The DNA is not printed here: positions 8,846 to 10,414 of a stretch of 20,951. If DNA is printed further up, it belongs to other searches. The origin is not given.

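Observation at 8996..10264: Small alarmone synthetase domain fused to a TPR array: possible CapRel-style fused toxin-sensor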

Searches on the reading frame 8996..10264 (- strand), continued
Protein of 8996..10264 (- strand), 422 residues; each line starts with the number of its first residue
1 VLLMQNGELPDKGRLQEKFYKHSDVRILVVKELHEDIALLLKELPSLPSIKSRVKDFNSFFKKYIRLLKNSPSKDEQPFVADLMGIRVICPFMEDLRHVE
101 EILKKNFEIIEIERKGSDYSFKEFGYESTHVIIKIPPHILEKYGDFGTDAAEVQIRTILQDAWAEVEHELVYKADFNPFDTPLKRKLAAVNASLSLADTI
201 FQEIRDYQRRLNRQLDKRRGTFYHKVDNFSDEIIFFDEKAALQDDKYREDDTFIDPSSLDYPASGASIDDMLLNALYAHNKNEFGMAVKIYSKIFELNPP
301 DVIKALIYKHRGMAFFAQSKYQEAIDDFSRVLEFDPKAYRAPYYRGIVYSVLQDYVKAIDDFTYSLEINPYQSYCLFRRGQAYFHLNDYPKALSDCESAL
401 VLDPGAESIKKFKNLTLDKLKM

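Call 28: find_encoding_contigs(protein=P0001, flank=6000, max_places=3)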
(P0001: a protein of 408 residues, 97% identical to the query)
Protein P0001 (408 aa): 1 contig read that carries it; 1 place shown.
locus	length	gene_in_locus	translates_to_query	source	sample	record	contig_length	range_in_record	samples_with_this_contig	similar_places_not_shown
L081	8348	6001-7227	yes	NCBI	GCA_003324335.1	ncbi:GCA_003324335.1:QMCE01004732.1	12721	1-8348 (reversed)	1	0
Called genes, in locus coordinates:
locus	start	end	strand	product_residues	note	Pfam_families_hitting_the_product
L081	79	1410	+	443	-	PF13489:Methyltransf_23, PF08241:Methyltransf_11, PF08242:Methyltransf_12, PF13649:Methyltransf_25, PF13847:Methyltransf_31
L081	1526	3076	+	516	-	PF01071:GARS_A (weak), PF02655:ATP-grasp_3, PF07478:Dala_Dala_lig_C (weak), PF13535:ATP-grasp_4, PF18603:LAL_C2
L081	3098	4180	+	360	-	PF01520:Amidase_3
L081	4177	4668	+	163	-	PF10646:Germane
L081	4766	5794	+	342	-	PF04620:FlaA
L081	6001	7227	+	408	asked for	PF04607:RelA_SpoT, PF13181:TPR_8 (faint), PF13371:TPR_9 (faint), PF13414:TPR_11 (faint), PF13432:TPR_16 (faint), PF13431:TPR_17 (faint), PF00515:TPR_1, PF07719:TPR_2 (weak)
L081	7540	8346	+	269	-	?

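Call 33: find_encoding_contigs(protein=P0004, flank=5000, max_places=1)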
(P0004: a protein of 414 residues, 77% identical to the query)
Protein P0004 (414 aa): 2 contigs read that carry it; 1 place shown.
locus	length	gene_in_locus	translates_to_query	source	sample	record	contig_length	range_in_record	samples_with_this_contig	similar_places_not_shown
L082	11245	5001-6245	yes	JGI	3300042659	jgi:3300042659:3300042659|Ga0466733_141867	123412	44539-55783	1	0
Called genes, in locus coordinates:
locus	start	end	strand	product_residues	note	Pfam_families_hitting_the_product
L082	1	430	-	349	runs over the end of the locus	-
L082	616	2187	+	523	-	PF22660:RS_preATP-grasp-like (weak), PF01071:GARS_A, PF02655:ATP-grasp_3, PF02786:CPSase_L_D2 (weak), PF07478:Dala_Dala_lig_C, PF13535:ATP-grasp_4, PF18603:LAL_C2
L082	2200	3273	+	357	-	PF01520:Amidase_3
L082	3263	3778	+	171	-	PF10646:Germane (weak)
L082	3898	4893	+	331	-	PF04620:FlaA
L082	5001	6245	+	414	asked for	PF04607:RelA_SpoT, PF07719:TPR_2 (faint), PF13181:TPR_8 (faint), PF13371:TPR_9 (faint), PF13414:TPR_11 (faint), PF25575:TPR_BSK1_C (faint), PF00515:TPR_1, PF13432:TPR_16 (weak)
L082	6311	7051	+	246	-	PF01048:PNP_UDP_1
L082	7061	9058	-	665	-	PF01653:DNA_ligase_aden, PF03120:OB_DNA_ligase, PF12826:HHH_2 (faint), PF14520:HHH_5 (faint), PF00533:BRCT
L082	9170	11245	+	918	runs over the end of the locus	PF07517:SecA_DEAD, PF01043:SecA_PP_bind, PF21090:P-loop_SecA, PF07516:SecA_SW, PF02810:SEC-C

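Call 34: find_encoding_contigs(protein=P0003, flank=5000, max_places=1)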
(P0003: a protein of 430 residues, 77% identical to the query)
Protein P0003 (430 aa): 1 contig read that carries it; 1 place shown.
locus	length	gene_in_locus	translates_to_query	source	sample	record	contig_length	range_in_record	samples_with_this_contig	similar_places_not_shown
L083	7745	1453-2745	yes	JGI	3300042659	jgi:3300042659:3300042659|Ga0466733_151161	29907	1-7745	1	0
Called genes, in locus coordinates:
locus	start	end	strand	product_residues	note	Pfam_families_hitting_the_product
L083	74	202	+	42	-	-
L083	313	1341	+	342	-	PF04620:FlaA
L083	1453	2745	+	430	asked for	PF04607:RelA_SpoT, PF25575:TPR_BSK1_C (faint), PF13432:TPR_16 (faint), PF07719:TPR_2 (faint), PF13371:TPR_9 (faint), PF00515:TPR_1 (weak)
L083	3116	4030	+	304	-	PF13637:Ank_4 (faint), PF12796:Ank_2, PF00023:Ank (faint), PF13606:Ank_3 (faint), PF13857:Ank_5 (weak)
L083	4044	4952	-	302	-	PF00491:Arginase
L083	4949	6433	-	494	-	PF00749:tRNA-synt_1c, PF19269:Anticodon_2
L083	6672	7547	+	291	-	PF01476:LysM, PF23446:LysM1_NFP_LYK (faint), PF01476:LysM, PF01551:Peptidase_M23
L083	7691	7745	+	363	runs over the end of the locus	PF00140:Sigma70_r1_2 (weak), PF04542:Sigma70_r2, PF04539:Sigma70_r3, PF04545:Sigma70_r4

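Call 35: find_encoding_contigs(protein=P0005, flank=5000, max_places=1)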
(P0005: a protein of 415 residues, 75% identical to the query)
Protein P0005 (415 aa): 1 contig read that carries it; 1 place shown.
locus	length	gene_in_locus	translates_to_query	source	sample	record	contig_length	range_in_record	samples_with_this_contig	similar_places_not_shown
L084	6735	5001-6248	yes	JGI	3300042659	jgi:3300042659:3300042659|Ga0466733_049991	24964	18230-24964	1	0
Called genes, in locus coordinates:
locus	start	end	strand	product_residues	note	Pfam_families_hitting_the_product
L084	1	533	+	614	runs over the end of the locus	PF13489:Methyltransf_23, PF13847:Methyltransf_31, PF08241:Methyltransf_11, PF08242:Methyltransf_12, PF13649:Methyltransf_25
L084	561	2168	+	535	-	PF22660:RS_preATP-grasp-like (weak), PF01071:GARS_A, PF02655:ATP-grasp_3, PF02786:CPSase_L_D2 (weak), PF07478:Dala_Dala_lig_C (weak), PF13535:ATP-grasp_4, PF18603:LAL_C2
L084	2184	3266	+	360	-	PF01520:Amidase_3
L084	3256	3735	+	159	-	PF10646:Germane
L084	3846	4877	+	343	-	PF04620:FlaA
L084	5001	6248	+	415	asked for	PF25575:TPR_BSK1_C (faint), PF04607:RelA_SpoT, PF07719:TPR_2 (faint), PF13181:TPR_8 (faint), PF13371:TPR_9 (faint), PF00515:TPR_1 (weak), PF13432:TPR_16 (weak), PF00515:TPR_1 (weak), +1 more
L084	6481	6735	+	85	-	?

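Call 48: predict_structure(alignment_id=A3)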
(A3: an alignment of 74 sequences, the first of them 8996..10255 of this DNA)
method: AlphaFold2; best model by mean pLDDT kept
length: 419 residues; sequences in the alignment: 74
mean_pLDDT: 82.7   pTM: 0.46
mean pLDDT of the five models: 82.7, 82.1, 81.0, 79.6, 79.6
residues with pLDDT >= 90: 251; 70-90: 56; 50-70: 79; < 50: 33
segments of 3 or more residues with pLDDT < 50: 171-173, 233-256
pLDDT, mean of each block of 10 residues (from residue 1): 74 94 97 96 93 94 88 87 92 93 97 68 82 96 95 84 63 51 54 57 61 52 58 47 42 49 79 87 95 94 95 95 98 97 96 98 96 97 98 96 95 92
secondary structure, 60 per line:
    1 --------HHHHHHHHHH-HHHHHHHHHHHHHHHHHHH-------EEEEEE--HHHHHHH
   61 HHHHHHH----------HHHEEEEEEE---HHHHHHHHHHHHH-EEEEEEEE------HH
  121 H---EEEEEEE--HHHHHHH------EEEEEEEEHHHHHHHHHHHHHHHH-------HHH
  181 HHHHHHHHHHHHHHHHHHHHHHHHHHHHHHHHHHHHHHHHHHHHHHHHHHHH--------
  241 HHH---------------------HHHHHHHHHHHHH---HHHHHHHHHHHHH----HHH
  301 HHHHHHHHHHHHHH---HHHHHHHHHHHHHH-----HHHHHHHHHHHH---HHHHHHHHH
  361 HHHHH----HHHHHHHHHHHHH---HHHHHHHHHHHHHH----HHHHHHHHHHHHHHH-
elements in order: H9-18 H20-38 E46-51 H54-67 E81-87 H91-103 E105-112 E125-131 H134-140 E147-154 H155-170 H178-232 H265-277 H281-293 H298-314 H318-331 H337-348 H352-365 H370-382 H386-399 H404-418

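Call 50: fold_search(model_id=the predicted structure, library=pdb)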
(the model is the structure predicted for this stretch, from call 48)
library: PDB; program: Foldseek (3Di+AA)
matches with E <= 10: 1632; with E <= 0.001: 591
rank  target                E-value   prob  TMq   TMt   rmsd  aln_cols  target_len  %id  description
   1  9gzg_A                7.3e-10  1.00  0.35  0.91   2.1       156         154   27  Crystal structure of CTPR4E4 mutant (released 2025-10-15)
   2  9qhb                  3.2e-09  1.00  0.35  0.54   1.3       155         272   27  Crystal structure of 16-repeat CTPR protein with eliminated coordination sites (released 2025-10-22)
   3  8chy                  4.1e-09  1.00  0.35  0.53   1.6       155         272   27  Crystal structure of an 8-repeat consensus TPR superhelix with Zinc. (released 2024-02-21)
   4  9qhc_B                1.1e-08  1.00  0.35  0.54   1.3       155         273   28  Crystal structure of 8-repeat CTPR protein with eliminated coordination sites (released 2025-10-22)
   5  9qhc_A                3.9e-08  1.00  0.35  0.52   1.3       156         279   28  Crystal structure of 8-repeat CTPR protein with eliminated coordination sites (released 2025-10-22)
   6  2fo7                  7.0e-08  1.00  0.32  0.95   1.1       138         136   29  Crystal structure of an 8 repeat consensus TPR superhelix (trigonal crystal form) (released 2006-03-07)
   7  1na0_A                1.1e-07  1.00  0.27  0.91   1.3       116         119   31  Design of Stable alpha-Helical Arrays from an Idealized TPR Motif (released 2003-06-03)
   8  8cqp_C                1.1e-07  1.00  0.31  0.94   1.2       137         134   29  Crystal structure of an 8-repeat consensus TPR superhelix with Calcium (low concentration) (released 2024-03-27)
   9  4gyw_A                1.3e-07  1.00  0.33  0.20   1.8       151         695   20  Crystal structure of human O-GlcNAc Transferase in complex with UDP and a glycopeptide (released 2012-10-31)
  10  6e37_A                1.4e-07  1.00  0.31  0.20   3.0       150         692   21  O-GlcNAc Transferase in complex with covalent inhibitor (released 2019-11-06)
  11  5hgv_A                1.5e-07  1.00  0.33  0.20   1.8       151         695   20  Structure of an O-GlcNAc transferase point mutant, D554N in complex with peptide (released 2016-09-14)
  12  6q4m                  1.5e-07  1.00  0.31  0.19   3.0       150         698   21  Crystal structure of the O-GlcNAc transferase Asn648Tyr mutation (released 2019-12-25)
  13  6tka_AAA              1.5e-07  1.00  0.30  0.19   4.3       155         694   21  Crystal structure of human O-GlcNAc transferase bound to substrate 7 and a peptide from HCF-1 pro-repeat 2 (11-26) (released 2020-03-04)
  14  7obi_B                1.7e-07  1.00  0.31  0.94   1.2       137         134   29  Consensus tetratricopeptide repeat protein type RV4 (released 2022-02-23)
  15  4gyy_A                1.9e-07  1.00  0.33  0.20   1.8       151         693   20  Crystal structure of human O-GlcNAc Transferase with UDP-5SGlcNAc and a peptide substrate (released 2012-10-31)
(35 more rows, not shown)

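Call 56: search_dna_similar(query=window:8996-10255:-, collection=phages, mode=protein, max_evalue=0.001, max_rows=10)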
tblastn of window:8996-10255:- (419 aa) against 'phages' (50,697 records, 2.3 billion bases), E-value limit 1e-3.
Records with a match: 34; places in all: 35; records where one place covers at least 80% of the query: 0.
Best place of each record, by identity: <60% 34.
By first word of the organism name: Bacteriophage 12; Listeria 10; Staphylococcus 3; Mycobacterium 2; Vibrio 2; Enterococcus 1; Ralstonia 1; Streptococcus 1; Nitrososphaera 1; Clostridioides 1.
By host as written in the record: - 12; Listeria monocytogenes 10; Staphylococcus aureus 3; Mycobacterium abscessus GD68 1; Mycobacterium abscessus GD04 1; Vibrio cyclitrophicus 10N.261.45.F7 1; Enterococcus faecalis 1; Ralstonia solanacearum T334 1; and 4 more.
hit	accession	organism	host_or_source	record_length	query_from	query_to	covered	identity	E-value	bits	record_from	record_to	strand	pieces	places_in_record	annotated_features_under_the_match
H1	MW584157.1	Mycobacterium phage prophi68-1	Mycobacterium abscessus GD68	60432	7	215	50%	33.0%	2e-22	105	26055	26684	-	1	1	42: GTP pyrophosphokinase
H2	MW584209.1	Mycobacterium phage prophiGD04-1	Mycobacterium abscessus GD04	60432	7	215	50%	33.0%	2e-22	105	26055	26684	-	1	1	42: GTP pyrophosphokinase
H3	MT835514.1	Bacteriophage sp.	human fecal samples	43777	2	203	48%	30.3%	5e-9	65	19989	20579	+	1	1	record has no annotation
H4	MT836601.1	Bacteriophage sp.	human fecal samples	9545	3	201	47%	29.5%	2e-11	72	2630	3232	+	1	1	record has no annotation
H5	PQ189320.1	Vibrio phage 10N.261.45.F7_PE002A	Vibrio cyclitrophicus 10N.261.45.F7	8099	47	203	37%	34.0%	3e-18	93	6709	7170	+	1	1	hypothetical protein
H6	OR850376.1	Staphylococcus phage SA 1298 Kay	Staphylococcus aureus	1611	79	227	36%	34.6%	2e-11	71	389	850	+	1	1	record has no annotation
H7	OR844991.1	Staphylococcus phage SA 1306 Kay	Staphylococcus aureus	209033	79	227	36%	34.6%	4e-11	71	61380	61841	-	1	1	record has no annotation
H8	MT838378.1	Bacteriophage sp.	human fecal samples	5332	44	205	39%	30.9%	2e-9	66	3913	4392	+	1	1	record has no annotation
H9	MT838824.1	Bacteriophage sp.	human fecal samples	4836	47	215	40%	29.2%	1e-10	69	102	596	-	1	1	record has no annotation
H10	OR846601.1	Enterococcus phage Efs 1-1-1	Enterococcus faecalis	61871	47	229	44%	26.7%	2e-9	66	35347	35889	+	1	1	record has no annotation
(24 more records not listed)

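Call 57: search_dna_similar(query=window:8996-10255:-, collection=plasmids, mode=protein, max_evalue=0.001, max_rows=10)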
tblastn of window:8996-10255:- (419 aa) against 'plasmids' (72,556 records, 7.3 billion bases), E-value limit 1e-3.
Records with a match: 317; places in all: 539; records where one place covers at least 80% of the query: 0.
Best place of each record, by identity: <60% 317.
By first word of the organism name: Bacillus 122; Nostoc 19; Ralstonia 17; Streptomyces 13; Acaryochloris 11; Rhodococcus 10; Rhizobium 7; Tolypothrix 6; Planktothrix 6; Enterococcus 5; and 63 more.
By predicted mobility (MOB-suite, as given by PLSDB): conjugative 150; non-mobilizable 127; mobilizable 40.
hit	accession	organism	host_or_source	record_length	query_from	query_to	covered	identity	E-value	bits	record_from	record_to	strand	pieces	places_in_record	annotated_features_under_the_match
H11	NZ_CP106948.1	Bacillus thuringiensis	BGSC database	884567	28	203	42%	36.0%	7e-13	78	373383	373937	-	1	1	hypothetical protein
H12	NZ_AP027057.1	Limnohabitans sp. TEGF004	water,lake surface water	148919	46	212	40%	35.8%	2e-18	96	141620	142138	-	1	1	hypothetical protein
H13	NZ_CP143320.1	Cetobacterium somerae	intestine of Yellow Catfish,pure culture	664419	46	224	43%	32.6%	2e-11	74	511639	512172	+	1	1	hypothetical protein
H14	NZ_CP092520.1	Cetobacterium somerae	Danio rerio,tissue sample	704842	46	224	43%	32.6%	6e-11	72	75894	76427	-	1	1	hypothetical protein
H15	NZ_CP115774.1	Paracoccus sediminicola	cell culture,sediment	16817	25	207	44%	31.8%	5e-16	88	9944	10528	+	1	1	hypothetical protein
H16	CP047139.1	Ralstonia solanacearum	Potato,Single cell,tuber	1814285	43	212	41%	34.1%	7e-19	97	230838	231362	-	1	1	hypothetical protein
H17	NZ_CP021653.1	Ralstonia solanacearum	Solanum lycopersicum,Tomato with ...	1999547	43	212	41%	34.1%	7e-19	97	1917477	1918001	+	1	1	none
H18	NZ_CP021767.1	Ralstonia solanacearum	Solanum lycopersicum,Tomato with ...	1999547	43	212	41%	34.1%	7e-19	97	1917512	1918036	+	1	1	none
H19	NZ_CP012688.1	Ralstonia solanacearum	Solanum commersonii,whole organism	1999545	43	212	41%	34.1%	7e-19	97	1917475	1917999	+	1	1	none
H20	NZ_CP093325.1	Bacillus sp. N5-665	whole organism,peat soil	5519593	27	215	45%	30.6%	1e-8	65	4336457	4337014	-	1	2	none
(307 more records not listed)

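Call 58: get_annotated_region(hit=H1, flank=2500)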
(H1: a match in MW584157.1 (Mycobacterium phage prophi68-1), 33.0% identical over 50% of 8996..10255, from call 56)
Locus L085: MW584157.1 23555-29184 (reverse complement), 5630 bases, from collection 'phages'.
description: Mycobacterium phage prophi68-1, complete genome.
organism: Mycobacterium phage prophi68-1 (NCBI taxid 2813220)
taxonomy: Viruses; Duplodnaviria; Heunggongvirae; Uroviricota; Caudoviricetes
host: Mycobacterium abscessus GD68; source: -; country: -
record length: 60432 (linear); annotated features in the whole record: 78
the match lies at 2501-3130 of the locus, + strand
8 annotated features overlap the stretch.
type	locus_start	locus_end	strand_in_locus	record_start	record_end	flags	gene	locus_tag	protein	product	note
CDS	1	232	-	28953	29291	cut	47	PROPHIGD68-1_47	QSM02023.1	HNH endonuclease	-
CDS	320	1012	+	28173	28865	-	46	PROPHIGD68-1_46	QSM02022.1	hypothetical protein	-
CDS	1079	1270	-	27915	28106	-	45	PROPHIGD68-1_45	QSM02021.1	hypothetical protein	-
CDS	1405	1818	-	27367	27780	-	44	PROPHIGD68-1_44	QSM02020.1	hypothetical protein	-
CDS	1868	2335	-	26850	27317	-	43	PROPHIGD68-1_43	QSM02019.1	holin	-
CDS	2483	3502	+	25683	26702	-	42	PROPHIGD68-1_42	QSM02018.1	GTP pyrophosphokinase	-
CDS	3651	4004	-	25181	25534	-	41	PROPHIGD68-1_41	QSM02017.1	hypothetical protein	-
CDS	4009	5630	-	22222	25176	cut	40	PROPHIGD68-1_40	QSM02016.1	membrane protein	-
